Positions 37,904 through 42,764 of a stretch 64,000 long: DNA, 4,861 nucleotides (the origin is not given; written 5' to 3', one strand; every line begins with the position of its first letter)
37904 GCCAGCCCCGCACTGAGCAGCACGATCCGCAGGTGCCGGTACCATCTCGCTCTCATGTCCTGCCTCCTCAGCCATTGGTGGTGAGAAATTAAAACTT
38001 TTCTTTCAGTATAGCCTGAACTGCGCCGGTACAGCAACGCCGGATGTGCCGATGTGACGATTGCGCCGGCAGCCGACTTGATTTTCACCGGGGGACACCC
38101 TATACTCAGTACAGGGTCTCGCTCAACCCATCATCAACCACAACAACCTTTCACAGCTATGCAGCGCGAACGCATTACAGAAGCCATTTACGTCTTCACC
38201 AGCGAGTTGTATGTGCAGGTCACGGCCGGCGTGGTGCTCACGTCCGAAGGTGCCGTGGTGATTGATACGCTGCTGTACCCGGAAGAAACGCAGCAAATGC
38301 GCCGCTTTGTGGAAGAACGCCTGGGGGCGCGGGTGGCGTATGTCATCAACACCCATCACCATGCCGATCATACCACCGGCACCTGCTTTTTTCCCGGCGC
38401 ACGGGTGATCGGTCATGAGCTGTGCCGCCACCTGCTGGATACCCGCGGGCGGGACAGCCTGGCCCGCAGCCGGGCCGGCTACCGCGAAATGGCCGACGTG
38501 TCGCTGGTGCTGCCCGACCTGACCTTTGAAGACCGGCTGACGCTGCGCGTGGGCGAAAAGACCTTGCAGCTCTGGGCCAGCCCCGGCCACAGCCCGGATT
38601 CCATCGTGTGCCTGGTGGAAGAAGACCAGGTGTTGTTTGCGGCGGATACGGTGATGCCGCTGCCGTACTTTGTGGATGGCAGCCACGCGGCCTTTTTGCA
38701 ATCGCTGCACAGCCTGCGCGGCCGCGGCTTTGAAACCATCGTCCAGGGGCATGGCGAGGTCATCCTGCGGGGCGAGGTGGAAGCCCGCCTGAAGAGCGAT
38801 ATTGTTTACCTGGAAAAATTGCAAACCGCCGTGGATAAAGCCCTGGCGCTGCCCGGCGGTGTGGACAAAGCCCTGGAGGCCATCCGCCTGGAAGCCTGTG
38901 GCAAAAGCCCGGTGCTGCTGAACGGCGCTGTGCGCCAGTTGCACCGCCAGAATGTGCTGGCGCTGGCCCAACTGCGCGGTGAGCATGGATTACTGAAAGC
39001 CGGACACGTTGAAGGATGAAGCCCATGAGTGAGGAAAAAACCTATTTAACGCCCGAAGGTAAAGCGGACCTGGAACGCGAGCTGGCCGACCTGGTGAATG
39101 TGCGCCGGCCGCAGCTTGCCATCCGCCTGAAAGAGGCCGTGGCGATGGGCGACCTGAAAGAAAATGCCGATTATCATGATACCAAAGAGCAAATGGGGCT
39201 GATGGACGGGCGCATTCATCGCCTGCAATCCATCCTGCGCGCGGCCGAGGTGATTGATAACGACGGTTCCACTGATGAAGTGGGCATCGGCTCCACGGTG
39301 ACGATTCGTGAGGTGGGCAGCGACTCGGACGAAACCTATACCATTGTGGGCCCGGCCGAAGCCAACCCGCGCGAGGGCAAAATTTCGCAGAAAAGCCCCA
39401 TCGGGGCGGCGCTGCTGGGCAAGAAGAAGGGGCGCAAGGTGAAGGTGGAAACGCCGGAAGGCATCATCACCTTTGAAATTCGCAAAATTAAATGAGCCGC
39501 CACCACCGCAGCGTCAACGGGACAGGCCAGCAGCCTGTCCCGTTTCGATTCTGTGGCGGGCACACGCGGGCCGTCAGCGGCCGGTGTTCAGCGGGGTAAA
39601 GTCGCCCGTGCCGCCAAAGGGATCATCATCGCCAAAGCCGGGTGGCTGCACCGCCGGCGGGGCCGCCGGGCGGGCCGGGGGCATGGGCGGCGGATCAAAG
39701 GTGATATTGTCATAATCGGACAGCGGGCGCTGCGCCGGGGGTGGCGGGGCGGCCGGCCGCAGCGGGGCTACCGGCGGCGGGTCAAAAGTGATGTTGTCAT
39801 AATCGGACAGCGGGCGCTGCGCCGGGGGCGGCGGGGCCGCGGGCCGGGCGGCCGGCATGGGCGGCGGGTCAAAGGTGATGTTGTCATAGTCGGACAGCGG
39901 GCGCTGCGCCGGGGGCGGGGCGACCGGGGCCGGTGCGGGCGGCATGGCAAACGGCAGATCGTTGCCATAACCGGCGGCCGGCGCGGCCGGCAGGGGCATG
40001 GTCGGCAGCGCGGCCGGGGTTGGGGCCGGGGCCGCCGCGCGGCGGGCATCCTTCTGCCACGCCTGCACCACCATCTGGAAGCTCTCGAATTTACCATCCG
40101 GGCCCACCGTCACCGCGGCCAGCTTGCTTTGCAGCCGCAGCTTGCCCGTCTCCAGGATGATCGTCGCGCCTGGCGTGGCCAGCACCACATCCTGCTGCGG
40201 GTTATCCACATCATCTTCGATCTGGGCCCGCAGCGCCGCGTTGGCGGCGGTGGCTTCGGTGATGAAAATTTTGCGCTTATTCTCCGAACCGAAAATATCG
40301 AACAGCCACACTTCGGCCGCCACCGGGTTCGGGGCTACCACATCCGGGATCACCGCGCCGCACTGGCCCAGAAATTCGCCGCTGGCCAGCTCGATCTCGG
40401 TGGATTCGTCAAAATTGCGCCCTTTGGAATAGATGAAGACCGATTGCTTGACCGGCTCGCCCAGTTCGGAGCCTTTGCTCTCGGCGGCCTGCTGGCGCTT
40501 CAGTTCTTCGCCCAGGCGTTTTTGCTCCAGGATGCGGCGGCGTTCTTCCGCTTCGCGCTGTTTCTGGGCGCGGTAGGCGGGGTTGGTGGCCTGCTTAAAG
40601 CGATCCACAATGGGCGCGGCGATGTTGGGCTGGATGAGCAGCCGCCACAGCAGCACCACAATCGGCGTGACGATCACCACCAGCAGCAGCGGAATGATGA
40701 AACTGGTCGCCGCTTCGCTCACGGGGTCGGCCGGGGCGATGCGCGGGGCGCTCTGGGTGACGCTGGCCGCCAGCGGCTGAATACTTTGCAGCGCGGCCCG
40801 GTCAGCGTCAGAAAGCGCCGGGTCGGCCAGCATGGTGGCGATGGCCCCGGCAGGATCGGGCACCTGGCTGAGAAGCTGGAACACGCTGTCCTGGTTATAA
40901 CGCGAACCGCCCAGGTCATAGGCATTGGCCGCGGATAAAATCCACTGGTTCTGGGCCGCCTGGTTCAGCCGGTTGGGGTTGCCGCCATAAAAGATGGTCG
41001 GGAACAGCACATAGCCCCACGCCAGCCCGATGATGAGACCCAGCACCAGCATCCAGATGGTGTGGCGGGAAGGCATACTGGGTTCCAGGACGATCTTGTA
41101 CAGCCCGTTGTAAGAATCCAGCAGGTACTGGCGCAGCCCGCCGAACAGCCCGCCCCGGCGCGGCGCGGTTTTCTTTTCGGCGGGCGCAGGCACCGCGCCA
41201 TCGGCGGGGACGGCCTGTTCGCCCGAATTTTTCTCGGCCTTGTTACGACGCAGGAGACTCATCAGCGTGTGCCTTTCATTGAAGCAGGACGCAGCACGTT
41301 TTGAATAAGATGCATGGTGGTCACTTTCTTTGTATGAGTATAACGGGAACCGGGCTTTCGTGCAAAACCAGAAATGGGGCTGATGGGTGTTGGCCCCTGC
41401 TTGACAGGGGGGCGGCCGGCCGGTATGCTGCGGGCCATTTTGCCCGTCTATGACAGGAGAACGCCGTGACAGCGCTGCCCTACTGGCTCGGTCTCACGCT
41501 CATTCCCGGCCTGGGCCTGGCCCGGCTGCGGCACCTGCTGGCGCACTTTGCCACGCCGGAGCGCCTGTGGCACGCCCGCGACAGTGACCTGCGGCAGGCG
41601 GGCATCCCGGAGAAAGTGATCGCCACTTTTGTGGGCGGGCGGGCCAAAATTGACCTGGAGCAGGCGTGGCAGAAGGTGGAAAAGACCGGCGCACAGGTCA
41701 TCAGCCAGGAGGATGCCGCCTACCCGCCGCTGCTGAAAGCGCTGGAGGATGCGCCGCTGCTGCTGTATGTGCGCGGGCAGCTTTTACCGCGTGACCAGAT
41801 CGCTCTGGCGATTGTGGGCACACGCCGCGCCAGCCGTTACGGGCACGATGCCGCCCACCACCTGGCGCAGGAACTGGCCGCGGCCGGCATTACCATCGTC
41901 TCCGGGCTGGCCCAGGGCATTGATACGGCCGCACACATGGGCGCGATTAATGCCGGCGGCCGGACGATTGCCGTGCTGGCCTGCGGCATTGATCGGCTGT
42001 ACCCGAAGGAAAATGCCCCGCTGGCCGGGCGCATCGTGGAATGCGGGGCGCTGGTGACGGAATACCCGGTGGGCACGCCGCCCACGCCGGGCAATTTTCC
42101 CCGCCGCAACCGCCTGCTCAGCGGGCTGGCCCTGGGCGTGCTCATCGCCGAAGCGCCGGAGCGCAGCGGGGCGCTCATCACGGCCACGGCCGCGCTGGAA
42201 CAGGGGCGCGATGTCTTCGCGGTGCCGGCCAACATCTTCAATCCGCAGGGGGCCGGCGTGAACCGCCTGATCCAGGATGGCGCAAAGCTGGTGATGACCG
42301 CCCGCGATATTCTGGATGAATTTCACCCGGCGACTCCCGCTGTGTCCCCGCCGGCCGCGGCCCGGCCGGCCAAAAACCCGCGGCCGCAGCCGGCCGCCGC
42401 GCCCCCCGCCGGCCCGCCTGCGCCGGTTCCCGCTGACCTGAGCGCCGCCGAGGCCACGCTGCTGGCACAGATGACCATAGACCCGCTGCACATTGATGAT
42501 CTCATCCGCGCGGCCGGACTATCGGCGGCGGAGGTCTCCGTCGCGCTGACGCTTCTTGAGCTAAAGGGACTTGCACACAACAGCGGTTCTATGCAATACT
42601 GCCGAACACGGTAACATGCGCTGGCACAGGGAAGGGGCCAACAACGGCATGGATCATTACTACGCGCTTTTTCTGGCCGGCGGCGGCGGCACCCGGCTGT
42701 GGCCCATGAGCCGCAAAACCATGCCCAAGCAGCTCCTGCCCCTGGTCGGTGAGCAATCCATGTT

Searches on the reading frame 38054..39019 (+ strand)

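Call 89: search_protein_families(library=pfam, proteins=[window:38054-39019:+], max_evalue=0.0001)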
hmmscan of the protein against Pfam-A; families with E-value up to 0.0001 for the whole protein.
window:38054-39019:+ (321 aa): 1 family
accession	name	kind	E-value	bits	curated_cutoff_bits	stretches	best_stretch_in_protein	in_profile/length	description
PF00753.33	Lactamase_B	-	1.3e-17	64.8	22.7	1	55-233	5-196/196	Metallo-beta-lactamase superfamily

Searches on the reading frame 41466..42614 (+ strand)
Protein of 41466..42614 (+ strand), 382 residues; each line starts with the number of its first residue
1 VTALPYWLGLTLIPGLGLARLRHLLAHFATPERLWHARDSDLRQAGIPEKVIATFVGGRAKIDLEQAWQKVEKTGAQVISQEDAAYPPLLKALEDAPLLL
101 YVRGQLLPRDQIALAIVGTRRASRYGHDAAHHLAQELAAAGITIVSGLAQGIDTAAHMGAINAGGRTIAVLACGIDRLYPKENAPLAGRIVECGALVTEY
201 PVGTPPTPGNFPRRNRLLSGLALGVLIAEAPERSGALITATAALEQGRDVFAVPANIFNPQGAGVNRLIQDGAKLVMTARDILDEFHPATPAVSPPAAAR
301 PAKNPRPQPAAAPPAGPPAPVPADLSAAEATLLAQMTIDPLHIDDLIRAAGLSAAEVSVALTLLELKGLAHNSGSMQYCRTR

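Call 89: search_protein_families(library=pfam, proteins=[window:41466-42614:+], max_evalue=0.0001)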
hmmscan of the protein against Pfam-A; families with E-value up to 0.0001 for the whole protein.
window:41466-42614:+ (382 aa): 3 families
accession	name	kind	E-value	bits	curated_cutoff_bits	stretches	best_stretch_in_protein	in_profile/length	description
PF02481.21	DNA_processg_A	-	5.2e-76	255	29.6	1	71-277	2-211/212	DNA recombination-mediator protein A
PF17782.7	DprA_WH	-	9.7e-15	54.8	22.9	1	317-370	2-55/61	DprA winged helix domain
PF18306.6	LDcluster4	-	7.5e-05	22.8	26.3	0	113-171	3-62/151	SLOG cluster4 family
